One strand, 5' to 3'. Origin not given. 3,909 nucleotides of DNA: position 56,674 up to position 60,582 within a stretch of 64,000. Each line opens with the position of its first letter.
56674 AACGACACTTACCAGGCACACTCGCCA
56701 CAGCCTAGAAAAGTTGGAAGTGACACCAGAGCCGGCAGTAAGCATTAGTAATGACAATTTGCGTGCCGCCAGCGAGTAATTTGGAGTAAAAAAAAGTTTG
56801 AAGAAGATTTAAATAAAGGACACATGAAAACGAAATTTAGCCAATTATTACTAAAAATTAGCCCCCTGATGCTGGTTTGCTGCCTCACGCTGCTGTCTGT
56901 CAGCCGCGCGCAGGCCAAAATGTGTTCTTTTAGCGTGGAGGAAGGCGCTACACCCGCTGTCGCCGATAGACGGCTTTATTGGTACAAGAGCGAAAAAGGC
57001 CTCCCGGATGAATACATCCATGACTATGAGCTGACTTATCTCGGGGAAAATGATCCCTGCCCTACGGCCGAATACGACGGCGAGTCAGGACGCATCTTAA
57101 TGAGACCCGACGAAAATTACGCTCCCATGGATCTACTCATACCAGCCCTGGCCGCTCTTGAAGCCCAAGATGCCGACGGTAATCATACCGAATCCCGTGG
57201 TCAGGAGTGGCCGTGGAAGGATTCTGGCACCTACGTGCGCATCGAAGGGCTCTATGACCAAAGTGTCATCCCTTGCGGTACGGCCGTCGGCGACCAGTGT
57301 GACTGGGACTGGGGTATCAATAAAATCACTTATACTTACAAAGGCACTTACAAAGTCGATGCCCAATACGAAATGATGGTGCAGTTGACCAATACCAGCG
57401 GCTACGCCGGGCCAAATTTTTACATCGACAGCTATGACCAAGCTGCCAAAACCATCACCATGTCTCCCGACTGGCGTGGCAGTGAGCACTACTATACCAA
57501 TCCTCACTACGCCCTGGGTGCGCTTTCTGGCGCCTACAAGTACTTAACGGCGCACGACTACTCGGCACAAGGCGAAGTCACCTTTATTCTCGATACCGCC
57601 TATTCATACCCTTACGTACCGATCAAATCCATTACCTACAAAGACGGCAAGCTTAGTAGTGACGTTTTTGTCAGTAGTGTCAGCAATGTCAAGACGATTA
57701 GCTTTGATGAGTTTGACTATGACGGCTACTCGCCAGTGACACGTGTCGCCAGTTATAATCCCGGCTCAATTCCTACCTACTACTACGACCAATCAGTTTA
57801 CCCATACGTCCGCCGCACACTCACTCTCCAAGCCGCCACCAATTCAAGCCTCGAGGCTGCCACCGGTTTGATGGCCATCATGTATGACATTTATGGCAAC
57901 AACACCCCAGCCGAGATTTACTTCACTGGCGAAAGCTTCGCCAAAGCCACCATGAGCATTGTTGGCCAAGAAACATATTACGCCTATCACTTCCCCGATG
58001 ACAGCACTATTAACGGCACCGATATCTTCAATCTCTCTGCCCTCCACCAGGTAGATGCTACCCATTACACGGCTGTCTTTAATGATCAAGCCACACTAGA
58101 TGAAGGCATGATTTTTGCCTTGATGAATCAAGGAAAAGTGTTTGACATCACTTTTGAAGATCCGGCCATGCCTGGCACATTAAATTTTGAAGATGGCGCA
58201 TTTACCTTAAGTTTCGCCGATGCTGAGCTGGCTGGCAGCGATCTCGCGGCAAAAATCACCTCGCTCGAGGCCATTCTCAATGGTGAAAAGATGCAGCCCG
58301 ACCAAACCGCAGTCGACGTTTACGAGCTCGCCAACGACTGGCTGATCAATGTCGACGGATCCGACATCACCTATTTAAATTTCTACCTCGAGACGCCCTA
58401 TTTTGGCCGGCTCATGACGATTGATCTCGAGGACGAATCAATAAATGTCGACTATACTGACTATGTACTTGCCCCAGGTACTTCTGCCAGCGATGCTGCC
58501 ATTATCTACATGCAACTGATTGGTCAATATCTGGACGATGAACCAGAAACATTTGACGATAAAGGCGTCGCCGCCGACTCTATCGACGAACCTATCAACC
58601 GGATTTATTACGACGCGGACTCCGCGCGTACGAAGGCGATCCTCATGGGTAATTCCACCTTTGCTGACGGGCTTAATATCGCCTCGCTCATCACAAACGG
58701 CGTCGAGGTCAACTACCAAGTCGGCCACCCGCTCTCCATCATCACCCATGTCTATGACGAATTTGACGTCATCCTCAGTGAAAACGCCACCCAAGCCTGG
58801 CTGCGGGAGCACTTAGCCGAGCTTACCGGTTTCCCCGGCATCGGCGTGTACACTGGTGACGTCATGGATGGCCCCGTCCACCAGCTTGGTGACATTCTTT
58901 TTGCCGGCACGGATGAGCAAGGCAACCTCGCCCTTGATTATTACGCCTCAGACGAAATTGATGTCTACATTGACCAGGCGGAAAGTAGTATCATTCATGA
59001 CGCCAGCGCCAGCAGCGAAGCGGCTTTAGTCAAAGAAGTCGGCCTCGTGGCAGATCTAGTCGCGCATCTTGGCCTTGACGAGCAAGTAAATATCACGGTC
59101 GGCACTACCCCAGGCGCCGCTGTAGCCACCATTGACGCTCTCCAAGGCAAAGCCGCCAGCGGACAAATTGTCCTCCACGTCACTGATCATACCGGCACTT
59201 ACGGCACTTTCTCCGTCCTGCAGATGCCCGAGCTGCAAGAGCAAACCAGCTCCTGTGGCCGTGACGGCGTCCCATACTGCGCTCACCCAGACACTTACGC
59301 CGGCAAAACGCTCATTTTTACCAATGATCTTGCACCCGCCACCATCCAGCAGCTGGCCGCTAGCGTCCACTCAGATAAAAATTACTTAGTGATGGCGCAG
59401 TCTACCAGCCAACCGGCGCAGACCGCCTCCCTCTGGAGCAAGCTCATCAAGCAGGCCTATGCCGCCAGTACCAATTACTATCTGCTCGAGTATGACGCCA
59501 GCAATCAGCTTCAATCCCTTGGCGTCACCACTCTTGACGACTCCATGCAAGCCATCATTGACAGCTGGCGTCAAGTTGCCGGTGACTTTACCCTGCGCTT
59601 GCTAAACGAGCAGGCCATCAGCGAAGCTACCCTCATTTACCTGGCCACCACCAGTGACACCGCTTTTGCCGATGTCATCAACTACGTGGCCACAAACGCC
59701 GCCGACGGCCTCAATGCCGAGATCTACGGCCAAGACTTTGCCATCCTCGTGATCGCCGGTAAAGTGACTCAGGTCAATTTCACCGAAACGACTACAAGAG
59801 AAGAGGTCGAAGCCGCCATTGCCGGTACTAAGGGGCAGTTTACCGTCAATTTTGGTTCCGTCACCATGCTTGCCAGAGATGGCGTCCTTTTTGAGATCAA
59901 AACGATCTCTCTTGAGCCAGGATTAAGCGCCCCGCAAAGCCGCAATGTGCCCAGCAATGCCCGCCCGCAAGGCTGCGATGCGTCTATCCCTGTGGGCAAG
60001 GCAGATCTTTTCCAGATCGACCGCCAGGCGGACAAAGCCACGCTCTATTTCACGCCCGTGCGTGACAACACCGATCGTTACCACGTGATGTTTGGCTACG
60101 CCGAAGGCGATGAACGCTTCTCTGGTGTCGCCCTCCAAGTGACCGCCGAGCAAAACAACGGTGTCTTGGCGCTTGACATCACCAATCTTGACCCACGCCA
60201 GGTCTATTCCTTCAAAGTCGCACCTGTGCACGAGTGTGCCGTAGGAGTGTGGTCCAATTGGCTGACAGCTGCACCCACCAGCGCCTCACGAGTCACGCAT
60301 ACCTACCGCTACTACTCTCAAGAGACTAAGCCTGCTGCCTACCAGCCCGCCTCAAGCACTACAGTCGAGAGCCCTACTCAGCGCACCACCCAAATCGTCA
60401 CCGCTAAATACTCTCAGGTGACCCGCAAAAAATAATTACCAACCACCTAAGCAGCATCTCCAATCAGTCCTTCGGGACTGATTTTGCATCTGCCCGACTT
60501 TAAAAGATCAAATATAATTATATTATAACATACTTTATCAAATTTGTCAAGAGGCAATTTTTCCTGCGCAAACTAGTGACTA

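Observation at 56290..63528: Tandem paralogous giant secreted proteins sharing a C-terminal FN3-like module, with duplicated upstream promoter and identical-type terminators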

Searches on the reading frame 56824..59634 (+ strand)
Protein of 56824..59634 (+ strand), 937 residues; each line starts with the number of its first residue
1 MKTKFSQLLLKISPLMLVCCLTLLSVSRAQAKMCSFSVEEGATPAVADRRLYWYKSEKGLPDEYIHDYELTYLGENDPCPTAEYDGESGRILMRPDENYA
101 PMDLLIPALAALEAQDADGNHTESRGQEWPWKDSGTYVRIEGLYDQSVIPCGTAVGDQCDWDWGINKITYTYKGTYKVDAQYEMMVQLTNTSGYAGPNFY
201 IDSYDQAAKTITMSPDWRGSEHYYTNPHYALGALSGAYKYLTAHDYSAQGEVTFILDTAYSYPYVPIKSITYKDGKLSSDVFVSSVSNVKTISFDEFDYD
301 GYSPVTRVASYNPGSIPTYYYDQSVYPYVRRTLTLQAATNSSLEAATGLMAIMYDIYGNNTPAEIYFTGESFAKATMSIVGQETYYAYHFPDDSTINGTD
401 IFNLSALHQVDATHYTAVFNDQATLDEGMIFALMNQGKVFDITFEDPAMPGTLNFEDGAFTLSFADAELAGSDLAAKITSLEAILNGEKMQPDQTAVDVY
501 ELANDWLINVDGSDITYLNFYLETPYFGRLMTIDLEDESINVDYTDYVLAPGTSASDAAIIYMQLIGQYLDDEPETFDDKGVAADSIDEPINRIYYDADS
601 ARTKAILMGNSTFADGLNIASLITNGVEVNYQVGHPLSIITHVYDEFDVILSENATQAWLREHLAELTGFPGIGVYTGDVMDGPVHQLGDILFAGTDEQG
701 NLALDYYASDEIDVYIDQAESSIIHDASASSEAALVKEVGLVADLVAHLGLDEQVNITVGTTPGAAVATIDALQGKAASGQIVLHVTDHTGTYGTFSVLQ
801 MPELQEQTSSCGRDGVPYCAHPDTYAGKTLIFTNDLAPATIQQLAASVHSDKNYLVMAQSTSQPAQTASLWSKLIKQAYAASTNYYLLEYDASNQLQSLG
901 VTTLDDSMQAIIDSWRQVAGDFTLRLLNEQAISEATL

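Call 60: find_homologous_proteins(query=window:56824-59634:+, max_evalue=0.001)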
Query window:56824-59634:+ (937 aa): 2 proteins with E <= 0.001 among 8000 candidates.
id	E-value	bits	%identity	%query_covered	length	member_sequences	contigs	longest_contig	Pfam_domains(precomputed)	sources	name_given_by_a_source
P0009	0.0e+0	2092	100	98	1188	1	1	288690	-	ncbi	-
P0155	0.0e+0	1804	86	100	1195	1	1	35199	-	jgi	-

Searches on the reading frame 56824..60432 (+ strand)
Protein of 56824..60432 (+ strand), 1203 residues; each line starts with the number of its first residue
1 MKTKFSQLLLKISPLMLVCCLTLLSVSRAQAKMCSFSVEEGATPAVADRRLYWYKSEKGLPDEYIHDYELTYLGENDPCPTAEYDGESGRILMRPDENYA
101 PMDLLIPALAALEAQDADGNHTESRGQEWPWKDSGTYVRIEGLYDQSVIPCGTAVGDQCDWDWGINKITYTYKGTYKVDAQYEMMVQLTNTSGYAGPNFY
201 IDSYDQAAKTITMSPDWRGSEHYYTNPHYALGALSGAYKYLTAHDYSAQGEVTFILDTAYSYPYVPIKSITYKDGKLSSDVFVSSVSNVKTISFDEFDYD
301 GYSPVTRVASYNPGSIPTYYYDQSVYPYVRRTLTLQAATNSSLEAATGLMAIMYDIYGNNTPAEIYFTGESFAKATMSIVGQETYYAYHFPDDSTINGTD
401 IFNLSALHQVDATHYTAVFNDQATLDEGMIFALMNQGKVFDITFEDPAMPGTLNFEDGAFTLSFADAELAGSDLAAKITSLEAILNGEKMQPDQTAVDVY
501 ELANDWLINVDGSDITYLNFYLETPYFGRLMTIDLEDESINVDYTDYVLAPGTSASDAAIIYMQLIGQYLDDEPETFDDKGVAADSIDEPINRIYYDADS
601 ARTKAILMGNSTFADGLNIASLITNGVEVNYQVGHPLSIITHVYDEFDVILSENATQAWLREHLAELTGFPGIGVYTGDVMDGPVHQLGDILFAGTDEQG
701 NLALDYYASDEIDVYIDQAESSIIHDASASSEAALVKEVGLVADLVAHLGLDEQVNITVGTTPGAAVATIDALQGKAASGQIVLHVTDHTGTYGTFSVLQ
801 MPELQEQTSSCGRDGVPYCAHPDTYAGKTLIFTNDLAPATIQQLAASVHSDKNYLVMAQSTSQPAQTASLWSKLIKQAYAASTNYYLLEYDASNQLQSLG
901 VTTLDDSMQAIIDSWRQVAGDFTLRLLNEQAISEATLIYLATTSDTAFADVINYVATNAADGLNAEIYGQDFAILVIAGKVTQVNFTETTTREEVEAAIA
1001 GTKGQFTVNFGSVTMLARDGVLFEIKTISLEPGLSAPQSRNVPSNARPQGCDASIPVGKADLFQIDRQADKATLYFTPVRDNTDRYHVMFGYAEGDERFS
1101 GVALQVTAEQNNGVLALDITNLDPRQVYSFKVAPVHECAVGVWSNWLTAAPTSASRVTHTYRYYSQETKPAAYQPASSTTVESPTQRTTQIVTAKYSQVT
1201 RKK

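Call 15: search_protein_families(library=pfam, proteins=[window:56824-60432:+], max_evalue=1)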
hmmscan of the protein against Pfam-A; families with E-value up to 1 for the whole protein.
window:56824-60432:+ (1203 aa): 2 families
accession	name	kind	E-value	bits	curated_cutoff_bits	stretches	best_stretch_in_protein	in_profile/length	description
PF00041.27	fn3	-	0.044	14.4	25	1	1066-1148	10-82/84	Fibronectin type III domain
PF00480.26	ROK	-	0.12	12.3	22.9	1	910-1008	183-271/294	ROK family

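Call 16: search_protein_families(library=ncbifam, proteins=[window:56824-60432:+], max_evalue=1)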
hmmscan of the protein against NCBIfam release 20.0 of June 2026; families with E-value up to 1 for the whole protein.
window:56824-60432:+ (1203 aa): 0 families

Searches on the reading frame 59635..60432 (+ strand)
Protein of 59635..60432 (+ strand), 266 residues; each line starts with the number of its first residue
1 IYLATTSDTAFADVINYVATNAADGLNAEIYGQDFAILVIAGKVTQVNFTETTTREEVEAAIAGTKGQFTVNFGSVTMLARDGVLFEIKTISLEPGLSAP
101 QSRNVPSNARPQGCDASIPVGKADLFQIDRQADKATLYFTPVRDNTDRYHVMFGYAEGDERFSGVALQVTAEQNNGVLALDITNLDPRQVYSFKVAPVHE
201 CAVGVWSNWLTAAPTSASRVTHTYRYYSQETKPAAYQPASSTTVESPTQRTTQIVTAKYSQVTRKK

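Call 17: search_solved_structures(query=window:59740-60432:+, max_evalue=10)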
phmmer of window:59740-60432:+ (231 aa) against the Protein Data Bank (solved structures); distinct sequences matched with E-value up to 10: 1.
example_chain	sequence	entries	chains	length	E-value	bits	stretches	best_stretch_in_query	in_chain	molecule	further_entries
2ed7_A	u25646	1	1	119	0.81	12.7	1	108-176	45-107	Netrin receptor DCC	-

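Call 19: find_homologous_proteins(query=window:59635-60432:+, max_evalue=0.001)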
Query window:59635-60432:+ (266 aa): 8 proteins with E <= 0.001 among 1313 candidates.
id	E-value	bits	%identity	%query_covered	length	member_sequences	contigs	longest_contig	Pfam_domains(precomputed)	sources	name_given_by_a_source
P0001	1.7e-80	288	59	84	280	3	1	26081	-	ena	-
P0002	6.9e-50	188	48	73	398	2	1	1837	-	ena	-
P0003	1.4e-49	187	68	46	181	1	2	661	PF00041.28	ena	-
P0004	2.8e-49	186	52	69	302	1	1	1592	-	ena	-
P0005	1.8e-34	137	53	44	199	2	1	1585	-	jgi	jgi:hypothetical protein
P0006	3.8e-30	123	48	45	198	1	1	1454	-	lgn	-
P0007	1.3e-28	118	52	43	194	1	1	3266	PF00041.28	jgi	jgi:hypothetical protein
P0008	5.0e-27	113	50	38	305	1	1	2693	PF00041.28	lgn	-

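Call 21: find_encoding_contigs(protein=P0001, flank=10000, max_places=4)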
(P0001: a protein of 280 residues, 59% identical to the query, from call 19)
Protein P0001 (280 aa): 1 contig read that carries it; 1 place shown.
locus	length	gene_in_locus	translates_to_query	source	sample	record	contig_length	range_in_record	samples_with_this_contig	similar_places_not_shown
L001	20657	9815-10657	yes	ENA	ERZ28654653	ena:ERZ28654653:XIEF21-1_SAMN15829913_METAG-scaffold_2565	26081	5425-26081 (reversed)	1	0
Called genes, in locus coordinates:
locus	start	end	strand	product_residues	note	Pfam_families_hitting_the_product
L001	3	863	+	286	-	?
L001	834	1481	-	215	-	PF03167:UDG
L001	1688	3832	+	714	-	PF00270:DEAD (weak), PF04851:ResIII, PF17757:UvrB_inter, PF27431:UvrB_3rd, PF00271:Helicase_C, PF12344:UvrB, PF02151:UVR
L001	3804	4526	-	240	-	PF13489:Methyltransf_23, PF08241:Methyltransf_11 (weak), PF08242:Methyltransf_12, PF13649:Methyltransf_25 (weak)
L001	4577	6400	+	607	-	-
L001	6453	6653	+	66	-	-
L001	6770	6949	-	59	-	-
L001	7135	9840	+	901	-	-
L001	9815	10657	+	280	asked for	-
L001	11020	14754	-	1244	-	PF04997:RNA_pol_Rpb1_1, PF00623:RNA_pol_Rpb1_2, PF04983:RNA_pol_Rpb1_3, PF05000:RNA_pol_Rpb1_4 (weak), PF04998:RNA_pol_Rpb1_5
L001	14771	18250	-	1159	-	PF04563:RNA_pol_Rpb2_1, PF04561:RNA_pol_Rpb2_2, PF04565:RNA_pol_Rpb2_3, PF10385:RNA_pol_Rpb2_45, PF00562:RNA_pol_Rpb2_6, PF04560:RNA_pol_Rpb2_7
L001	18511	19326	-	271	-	PF01145:Band_7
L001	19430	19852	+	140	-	PF01219:DAGK_prokar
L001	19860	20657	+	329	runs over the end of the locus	PF02673:BacA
